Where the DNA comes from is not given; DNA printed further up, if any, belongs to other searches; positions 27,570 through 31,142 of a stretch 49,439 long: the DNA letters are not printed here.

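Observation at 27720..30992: Hnd/HoxEFU-type NAD(P)H diaphorase operon whose catalytic subunit is HdrA rather than a hydrogenase or formate dehydrogenase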

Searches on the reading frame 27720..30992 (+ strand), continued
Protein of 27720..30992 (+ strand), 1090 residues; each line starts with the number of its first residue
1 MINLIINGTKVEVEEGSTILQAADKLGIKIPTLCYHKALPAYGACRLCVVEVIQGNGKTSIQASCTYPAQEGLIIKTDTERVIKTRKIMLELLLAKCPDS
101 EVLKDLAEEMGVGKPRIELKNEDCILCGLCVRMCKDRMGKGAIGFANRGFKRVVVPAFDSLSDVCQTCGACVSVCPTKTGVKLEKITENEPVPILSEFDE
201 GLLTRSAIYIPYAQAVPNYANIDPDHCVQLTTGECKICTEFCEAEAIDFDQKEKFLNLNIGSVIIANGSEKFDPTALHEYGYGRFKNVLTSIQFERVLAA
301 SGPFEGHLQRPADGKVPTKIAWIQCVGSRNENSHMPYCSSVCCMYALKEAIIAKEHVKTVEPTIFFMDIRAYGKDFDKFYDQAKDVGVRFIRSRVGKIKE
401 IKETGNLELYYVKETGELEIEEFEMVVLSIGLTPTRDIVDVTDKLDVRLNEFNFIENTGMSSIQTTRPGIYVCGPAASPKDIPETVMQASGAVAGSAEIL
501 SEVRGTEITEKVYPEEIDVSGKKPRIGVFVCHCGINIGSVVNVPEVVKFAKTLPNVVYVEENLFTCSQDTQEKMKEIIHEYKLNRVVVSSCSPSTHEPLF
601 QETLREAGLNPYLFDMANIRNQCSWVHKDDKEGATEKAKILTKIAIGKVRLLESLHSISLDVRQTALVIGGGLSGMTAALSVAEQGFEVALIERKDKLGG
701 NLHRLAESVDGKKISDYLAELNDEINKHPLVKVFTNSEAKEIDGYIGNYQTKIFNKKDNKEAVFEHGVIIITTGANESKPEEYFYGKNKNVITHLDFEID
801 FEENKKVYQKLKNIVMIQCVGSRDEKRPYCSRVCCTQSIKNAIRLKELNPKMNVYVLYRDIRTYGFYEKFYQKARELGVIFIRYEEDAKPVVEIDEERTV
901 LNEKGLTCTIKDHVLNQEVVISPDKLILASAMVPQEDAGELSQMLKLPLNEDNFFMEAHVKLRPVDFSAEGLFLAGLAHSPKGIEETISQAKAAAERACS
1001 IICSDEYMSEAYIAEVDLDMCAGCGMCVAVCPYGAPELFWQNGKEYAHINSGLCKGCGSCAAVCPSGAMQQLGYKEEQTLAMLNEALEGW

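Call 13: find_homologous_proteins(query=window:27720-30992:+, max_evalue=1e-20)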
Query window:27720-30992:+ (1090 aa): 7903 proteins with E <= 1e-20 among 8000 candidates; the best 120 are listed.
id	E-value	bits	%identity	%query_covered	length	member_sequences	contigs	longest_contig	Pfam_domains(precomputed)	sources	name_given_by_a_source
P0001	0.0e+0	2320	92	100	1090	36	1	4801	PF14697.12,PF13450.13,PF07992.21,PF12837.13,PF03486.21,PF13484.12,PF12838.13,PF12831.14,PF01266.31,PF13510.12,PF12797.13,PF00890.31,PF00037.33,PF13738.13,PF25160.2,PF13237.12,PF13183.12,PF13187.12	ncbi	-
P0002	0.0e+0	2083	80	100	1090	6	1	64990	PF14697.12,PF13450.13,PF07992.21,PF12837.13,PF13484.12,PF12838.13,PF12831.14,PF01266.31,PF13510.12,PF01593.31,PF12797.13,PF00890.31,PF00037.33,PF13738.13,PF25160.2,PF13237.12,PF13183.12,PF13187.12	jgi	-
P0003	0.0e+0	2018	78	100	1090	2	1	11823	PF14697.12,PF13450.13,PF07992.21,PF12837.13,PF13484.12,PF12838.13,PF12831.14,PF13510.12,PF12797.13,PF00890.31,PF00037.33,PF13738.13,PF25160.2,PF13237.12,PF13187.12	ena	-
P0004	0.0e+0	2003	78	100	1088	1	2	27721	PF14697.12,PF13450.13,PF07992.21,PF12837.13,PF13484.12,PF12838.13,PF01134.29,PF12831.14,PF01266.31,PF13510.12,PF12797.13,PF00890.31,PF00037.33,PF13738.13,PF25160.2,PF13237.12,PF13183.12,PF13187.12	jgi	-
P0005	0.0e+0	1951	76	100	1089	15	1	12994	PF14697.12,PF13450.13,PF07992.21,PF12837.13,PF13484.12,PF12838.13,PF12831.14,PF01266.31,PF13510.12,PF12797.13,PF00890.31,PF00037.33,PF13738.13,PF25160.2,PF13237.12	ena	-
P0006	0.0e+0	1907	73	100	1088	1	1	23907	PF14697.12,PF13450.13,PF07992.21,PF12837.13,PF13484.12,PF12838.13,PF01134.29,PF12831.14,PF13510.12,PF12797.13,PF00890.31,PF00037.33,PF13738.13,PF25160.2,PF13237.12,PF13183.12,PF13187.12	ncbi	-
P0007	0.0e+0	1899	74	100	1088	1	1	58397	PF14697.12,PF13450.13,PF07992.21,PF12837.13,PF03486.21,PF13484.12,PF12838.13,PF12831.14,PF01266.31,PF13510.12,PF01593.31,PF12797.13,PF00890.31,PF00037.33,PF13738.13,PF25160.2,PF13237.12,PF13183.12,PF13187.12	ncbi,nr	ncbi:MAG: FAD-dependent oxidoreductase [Candidatus Cloacimonetes bacterium]|nr:FAD-dependent oxidore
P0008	0.0e+0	1891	73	100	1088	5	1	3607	PF14697.12,PF13450.13,PF07992.21,PF12837.13,PF13484.12,PF12838.13,PF01134.29,PF12831.14,PF01266.31,PF13510.12,PF12797.13,PF00890.31,PF00037.33,PF13738.13,PF25160.2,PF13237.12,PF13183.12,PF13187.12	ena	-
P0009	0.0e+0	1802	70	100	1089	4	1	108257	PF14697.12,PF13450.13,PF07992.21,PF12837.13,PF13484.12,PF12838.13,PF01134.29,PF12831.14,PF01266.31,PF13510.12,PF01593.31,PF00890.31,PF00037.33,PF13237.12,PF13187.12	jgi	-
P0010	0.0e+0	1792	70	100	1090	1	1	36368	PF14697.12,PF17179.10,PF13450.13,PF07992.21,PF12837.13,PF13484.12,PF12838.13,PF12831.14,PF01266.31,PF13510.12,PF00890.31,PF00037.33,PF25160.2,PF13237.12,PF13187.12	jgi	-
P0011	0.0e+0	1792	70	100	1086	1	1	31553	PF14697.12,PF13450.13,PF07992.21,PF12837.13,PF03486.21,PF13484.12,PF12838.13,PF12831.14,PF01266.31,PF13510.12,PF00890.31,PF00037.33,PF13738.13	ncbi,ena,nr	ncbi:MAG: FAD-dependent oxidoreductase [Candidatus Cloacimonetes bacterium]|nr:FAD-dependent oxidore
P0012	0.0e+0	1791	70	100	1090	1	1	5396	PF14697.12,PF13450.13,PF07992.21,PF12837.13,PF13484.12,PF12838.13,PF12831.14,PF01266.31,PF13510.12,PF12797.13,PF00890.31,PF00037.33,PF25160.2,PF13237.12,PF13187.12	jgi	jgi:heterodisulfide reductase subunit A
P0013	0.0e+0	1788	69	100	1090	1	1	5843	PF14697.12,PF13450.13,PF07992.21,PF12837.13,PF13484.12,PF12838.13,PF13459.12,PF01134.29,PF12831.14,PF01266.31,PF13510.12,PF00890.31,PF00037.33,PF13738.13,PF25160.2,PF13237.12,PF13187.12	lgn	-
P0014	0.0e+0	1785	69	100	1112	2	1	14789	PF14697.12,PF13450.13,PF07992.21,PF12837.13,PF13484.12,PF12838.13,PF12831.14,PF01266.31,PF13510.12,PF01593.31,PF00890.31,PF00037.33,PF13237.12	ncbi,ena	-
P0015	0.0e+0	1785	70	100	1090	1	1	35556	PF14697.12,PF13450.13,PF07992.21,PF12837.13,PF13484.12,PF12838.13,PF01134.29,PF12831.14,PF01266.31,PF13510.12,PF12797.13,PF00890.31,PF00037.33,PF25160.2,PF13237.12,PF13187.12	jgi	jgi:heterodisulfide reductase subunit A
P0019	0.0e+0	1765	69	100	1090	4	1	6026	PF14697.12,PF13450.13,PF07992.21,PF12837.13,PF12838.13,PF12831.14,PF01266.31,PF13510.12,PF01593.31,PF00890.31,PF00037.33,PF13738.13,PF13237.12,PF13187.12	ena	-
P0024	0.0e+0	1750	68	100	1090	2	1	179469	PF14697.12,PF13450.13,PF07992.21,PF12837.13,PF13484.12,PF12838.13,PF12831.14,PF01266.31,PF13510.12,PF01593.31,PF00890.31,PF00037.33,PF13237.12,PF13187.12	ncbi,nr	ncbi:MAG: FAD-dependent oxidoreductase [Candidatus Krumholzibacteriota bacterium]|nr:FAD-dependent o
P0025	0.0e+0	1746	69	100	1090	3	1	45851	PF14697.12,PF01266.31,PF13510.12,PF13450.13,PF00890.31,PF07992.21,PF00037.33,PF12838.13,PF13237.12,PF13187.12,PF12831.14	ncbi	-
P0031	0.0e+0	1727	68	100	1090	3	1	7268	PF14697.12,PF13450.13,PF07992.21,PF12837.13,PF12798.13,PF13484.12,PF12838.13,PF01134.29,PF12831.14,PF01266.31,PF13510.12,PF01593.31,PF12797.13,PF00890.31,PF00037.33,PF25160.2,PF13237.12,PF13187.12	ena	-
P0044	0.0e+0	1622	63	100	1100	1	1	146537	PF14697.12,PF13510.12,PF13450.13,PF00890.31,PF07992.21,PF00037.33,PF13484.12,PF12838.13,PF25160.2,PF13237.12,PF12831.14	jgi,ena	-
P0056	0.0e+0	1525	74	79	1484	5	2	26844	PF14697.12,PF00743.26,PF13241.13,PF13450.13,PF07992.21,PF12837.13,PF00070.34,PF03486.21,PF13484.12,PF21799.3,PF01266.31,PF14691.12,PF00890.31,PF13738.13,PF25160.2,PF13237.12,PF03721.21,PF02737.25,PF12838.13,PF13454.13,PF01134.29,PF01494.26,PF12831.14,PF01946.24,PF01593.31,PF12797.13,PF00037.33,PF028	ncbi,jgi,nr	ncbi:MAG: FAD-dependent oxidoreductase [Candidatus Delongbacteria bacterium]|jgi:heterodisulfide red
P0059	0.0e+0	1502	69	85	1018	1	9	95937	PF14697.12,PF13450.13,PF07992.21,PF12837.13,PF00070.34,PF03486.21,PF13484.12,PF12838.13,PF13459.12,PF12800.13,PF01134.29,PF12831.14,PF01946.24,PF01266.31,PF12797.13,PF00890.31,PF00037.33,PF13738.13,PF01262.28,PF25160.2,PF13237.12,PF13183.12,PF13187.12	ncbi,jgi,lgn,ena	-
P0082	0.0e+0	1405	57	100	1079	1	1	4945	PF14697.12,PF13450.13,PF07992.21,PF12837.13,PF13484.12,PF12838.13,PF12831.14,PF01266.31,PF13510.12,PF00890.31,PF00037.33,PF13738.13,PF25160.2,PF13237.12,PF13187.12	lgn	-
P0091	0.0e+0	1381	55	100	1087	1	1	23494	PF14697.12,PF13450.13,PF07992.21,PF12837.13,PF13484.12,PF12838.13,PF12831.14,PF01266.31,PF13510.12,PF00890.31,PF00037.33,PF25160.2,PF13237.12,PF13187.12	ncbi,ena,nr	ncbi:MAG: FAD-dependent oxidoreductase [Thermoplasmata archaeon]|nr:FAD-dependent oxidoreductase [Th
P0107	0.0e+0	1343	55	99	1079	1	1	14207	PF14697.12,PF13450.13,PF07992.21,PF13484.12,PF12838.13,PF12831.14,PF01266.31,PF13510.12,PF00890.31,PF00037.33,PF13237.12,PF13187.12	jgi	jgi:heterodisulfide reductase subunit A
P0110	0.0e+0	1342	54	99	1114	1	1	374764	PF14697.12,PF13450.13,PF07992.21,PF12837.13,PF13484.12,PF12838.13,PF12831.14,PF01266.31,PF13510.12,PF00890.31,PF00037.33,PF25160.2,PF13237.12,PF13187.12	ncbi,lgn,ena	-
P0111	0.0e+0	1342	55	99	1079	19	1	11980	PF14697.12,PF13450.13,PF07992.21,PF12837.13,PF13484.12,PF12838.13,PF12831.14,PF01266.31,PF13510.12,PF00890.31,PF00037.33,PF13237.12,PF13187.12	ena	-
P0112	0.0e+0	1339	54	99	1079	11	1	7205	PF14697.12,PF13450.13,PF07992.21,PF12837.13,PF13484.12,PF12838.13,PF12831.14,PF01266.31,PF13510.12,PF00890.31,PF00037.33,PF13738.13,PF13237.12,PF13183.12,PF13187.12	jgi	jgi:heterodisulfide reductase subunit A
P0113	0.0e+0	1336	54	100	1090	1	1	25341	PF14697.12,PF13450.13,PF07992.21,PF12837.13,PF13484.12,PF12838.13,PF12831.14,PF01266.31,PF13510.12,PF12797.13,PF00890.31,PF00037.33,PF13237.12,PF13187.12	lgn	-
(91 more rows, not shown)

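Call 19: find_encoding_contigs(protein=P0059, flank=10000, max_places=3)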
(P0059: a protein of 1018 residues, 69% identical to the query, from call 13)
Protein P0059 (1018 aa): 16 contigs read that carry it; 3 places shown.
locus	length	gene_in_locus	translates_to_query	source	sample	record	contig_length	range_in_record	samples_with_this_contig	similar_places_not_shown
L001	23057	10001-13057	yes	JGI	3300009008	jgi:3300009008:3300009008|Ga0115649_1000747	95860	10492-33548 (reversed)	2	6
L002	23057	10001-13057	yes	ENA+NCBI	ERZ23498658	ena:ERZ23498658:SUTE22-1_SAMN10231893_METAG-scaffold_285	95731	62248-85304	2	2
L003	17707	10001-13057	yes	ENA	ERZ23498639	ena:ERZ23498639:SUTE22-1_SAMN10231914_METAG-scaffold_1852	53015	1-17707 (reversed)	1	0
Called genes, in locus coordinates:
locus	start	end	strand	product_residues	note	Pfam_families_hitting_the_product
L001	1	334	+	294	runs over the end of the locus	PF00070:Pyr_redox (faint), PF01266:DAO (weak), PF12831:FAD_oxidored (weak), PF13450:NAD_binding_8 (faint), PF00037:Fer4 (weak), PF12797:Fer4_2 (weak), PF13237:Fer4_10 (weak), PF01257:2Fe-2S_thioredx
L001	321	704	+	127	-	PF01257:2Fe-2S_thioredx (weak)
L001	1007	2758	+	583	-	PF01512:Complex1_51K, PF10531:SLBB (faint), PF00037:Fer4 (faint), PF13187:Fer4_9 (faint), PF10589:NADH_4Fe-4S, PF13237:Fer4_10 (weak), PF12838:Fer4_7 (weak)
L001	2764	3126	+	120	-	PF07085:DRTGG (weak)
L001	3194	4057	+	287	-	PF00571:CBS, PF13581:HATPase_c_2 (weak), PF02518:HATPase_c (weak)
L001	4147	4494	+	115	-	-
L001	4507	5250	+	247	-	PF02811:PHP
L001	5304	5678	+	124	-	PF02518:HATPase_c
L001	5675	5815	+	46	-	-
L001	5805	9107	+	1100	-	PF13510:Fer2_4, PF12838:Fer4_7 (weak), PF14697:Fer4_21 (weak), PF07992:Pyr_redox_2 (weak), PF07992:Pyr_redox_2, PF13450:NAD_binding_8, PF12838:Fer4_7, PF14697:Fer4_21, +8 more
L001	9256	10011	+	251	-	PF02662:FlpD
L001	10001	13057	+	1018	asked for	PF00037:Fer4 (weak), PF12838:Fer4_7 (weak), PF00037:Fer4 (weak), PF07992:Pyr_redox_2 (weak), PF13450:NAD_binding_8, PF13738:Pyr_redox_3, PF12838:Fer4_7, PF14697:Fer4_21, +20 more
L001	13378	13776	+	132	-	-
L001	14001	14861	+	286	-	PF00583:Acetyltransf_1, PF13673:Acetyltransf_10, PF13508:Acetyltransf_7, PF13527:Acetyltransf_9 (weak)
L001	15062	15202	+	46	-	-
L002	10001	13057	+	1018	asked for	PF00037:Fer4 (weak), PF12838:Fer4_7 (weak), PF00037:Fer4 (weak), PF07992:Pyr_redox_2 (weak), PF13450:NAD_binding_8, PF13738:Pyr_redox_3, PF12838:Fer4_7, PF14697:Fer4_21, +20 more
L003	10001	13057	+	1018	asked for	PF00037:Fer4 (weak), PF12838:Fer4_7 (weak), PF00037:Fer4 (weak), PF07992:Pyr_redox_2 (weak), PF13450:NAD_binding_8, PF13738:Pyr_redox_3, PF12838:Fer4_7, PF14697:Fer4_21, +20 more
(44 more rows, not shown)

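Call 20: find_encoding_contigs(protein=P0024, flank=10000, max_places=2)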
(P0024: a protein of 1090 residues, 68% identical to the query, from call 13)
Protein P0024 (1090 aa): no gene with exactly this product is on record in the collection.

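Call 21: find_encoding_contigs(protein=P0110, flank=10000, max_places=1)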
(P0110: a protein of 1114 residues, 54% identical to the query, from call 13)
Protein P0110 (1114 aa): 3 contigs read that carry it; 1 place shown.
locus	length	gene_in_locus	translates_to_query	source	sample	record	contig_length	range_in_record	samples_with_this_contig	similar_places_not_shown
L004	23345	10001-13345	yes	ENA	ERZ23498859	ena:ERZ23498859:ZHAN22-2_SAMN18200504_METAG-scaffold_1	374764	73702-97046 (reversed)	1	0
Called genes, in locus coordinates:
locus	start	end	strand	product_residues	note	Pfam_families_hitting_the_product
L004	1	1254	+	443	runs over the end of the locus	PF00072:Response_reg, PF01597:GCV_H, PF12838:Fer4_7 (weak), PF13183:Fer4_8, PF13187:Fer4_9, PF13237:Fer4_10 (weak), PF13534:Fer4_17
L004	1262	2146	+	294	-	PF02754:CCG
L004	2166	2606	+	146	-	PF02566:OsmC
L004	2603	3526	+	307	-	PF00890:FAD_binding_2 (weak), PF07992:Pyr_redox_2 (weak), PF12831:FAD_oxidored, PF13450:NAD_binding_8 (weak), PF14697:Fer4_21 (weak), PF00037:Fer4, PF12797:Fer4_2 (weak), PF01257:2Fe-2S_thioredx, +3 more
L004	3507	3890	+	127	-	-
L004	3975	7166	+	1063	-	PF01257:2Fe-2S_thioredx (weak), PF01512:Complex1_51K, PF10531:SLBB (weak), PF10589:NADH_4Fe-4S, PF14691:Fer4_20, PF00070:Pyr_redox (faint), PF07992:Pyr_redox_2, PF13450:NAD_binding_8, +1 more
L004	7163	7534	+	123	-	PF07085:DRTGG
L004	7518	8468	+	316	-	PF00571:CBS, PF02518:HATPase_c (weak)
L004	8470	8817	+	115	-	PF07085:DRTGG (weak)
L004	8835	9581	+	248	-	PF02811:PHP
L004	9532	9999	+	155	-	PF02518:HATPase_c, PF13589:HATPase_c_3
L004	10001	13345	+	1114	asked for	PF13510:Fer2_4, PF12838:Fer4_7 (weak), PF14697:Fer4_21 (weak), PF07992:Pyr_redox_2, PF07992:Pyr_redox_2, PF13450:NAD_binding_8, PF14697:Fer4_21, PF12838:Fer4_7, +9 more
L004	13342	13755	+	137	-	PF02662:FlpD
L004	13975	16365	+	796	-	PF00890:FAD_binding_2 (weak), PF01266:DAO (weak), PF07992:Pyr_redox_2 (weak), PF12831:FAD_oxidored, PF13450:NAD_binding_8 (weak), PF00037:Fer4 (weak), PF14697:Fer4_21, PF02662:FlpD, +6 more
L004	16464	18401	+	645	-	PF00890:FAD_binding_2 (weak), PF01266:DAO (weak), PF07992:Pyr_redox_2, PF12831:FAD_oxidored, PF13450:NAD_binding_8 (weak), PF12838:Fer4_7, PF13187:Fer4_9 (weak), PF14697:Fer4_21, +5 more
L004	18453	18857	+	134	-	PF05635:23S_rRNA_IVP, PF22296:bAvd (weak)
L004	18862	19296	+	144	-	PF02662:FlpD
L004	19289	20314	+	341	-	PF01058:Oxidored_q6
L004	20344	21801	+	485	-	PF27537:HoxH, PF00374:NiFeSe_Hases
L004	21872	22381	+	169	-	PF01750:HycI (weak)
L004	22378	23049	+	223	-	-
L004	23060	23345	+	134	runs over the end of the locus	PF13183:Fer4_8, PF13237:Fer4_10 (weak), PF13187:Fer4_9 (weak), PF13534:Fer4_17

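Call 22: find_encoding_contigs(protein=P0091, flank=10000, max_places=1)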
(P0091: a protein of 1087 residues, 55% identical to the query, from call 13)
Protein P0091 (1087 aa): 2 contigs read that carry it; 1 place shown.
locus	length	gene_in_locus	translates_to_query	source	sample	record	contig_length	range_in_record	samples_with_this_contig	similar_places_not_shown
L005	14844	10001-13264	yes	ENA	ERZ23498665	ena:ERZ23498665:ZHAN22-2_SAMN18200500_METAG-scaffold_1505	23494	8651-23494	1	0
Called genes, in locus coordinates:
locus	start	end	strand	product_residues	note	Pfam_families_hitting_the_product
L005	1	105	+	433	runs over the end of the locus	PF09861:Lar_N, PF21113:LarA_C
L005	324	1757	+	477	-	PF01565:FAD_binding_4, PF02913:FAD-oxidase_C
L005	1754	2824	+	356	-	PF13183:Fer4_8, PF12838:Fer4_7 (weak), PF13534:Fer4_17, PF02754:CCG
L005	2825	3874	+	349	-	PF21948:LplA-B_cat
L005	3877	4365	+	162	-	PF12838:Fer4_7 (weak), PF13183:Fer4_8, PF13187:Fer4_9, PF13237:Fer4_10 (faint), PF13534:Fer4_17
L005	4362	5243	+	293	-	PF02754:CCG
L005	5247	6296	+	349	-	PF17761:DUF1016_N, PF06250:YhcG_C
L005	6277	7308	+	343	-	PF17761:DUF1016_N, PF06250:YhcG_C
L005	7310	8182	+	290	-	PF12831:FAD_oxidored (weak), PF13450:NAD_binding_8 (weak), PF12797:Fer4_2 (weak), PF00037:Fer4 (weak), PF01257:2Fe-2S_thioredx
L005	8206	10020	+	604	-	PF01257:2Fe-2S_thioredx (weak), PF01512:Complex1_51K, PF10531:SLBB (weak), PF10589:NADH_4Fe-4S, PF12838:Fer4_7 (weak), PF13237:Fer4_10, PF00037:Fer4 (weak), PF14697:Fer4_21, +3 more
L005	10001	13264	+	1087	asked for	PF13510:Fer2_4, PF12838:Fer4_7 (weak), PF07992:Pyr_redox_2, PF00890:FAD_binding_2 (weak), PF07992:Pyr_redox_2, PF12831:FAD_oxidored (weak), PF13450:NAD_binding_8, PF00037:Fer4, +8 more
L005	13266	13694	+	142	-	PF02662:FlpD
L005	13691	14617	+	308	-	PF04432:FrhB_FdhB_C (faint), PF00037:Fer4 (faint), PF12797:Fer4_2 (faint), PF13187:Fer4_9 (faint), PF13183:Fer4_8 (weak)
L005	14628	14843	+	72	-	?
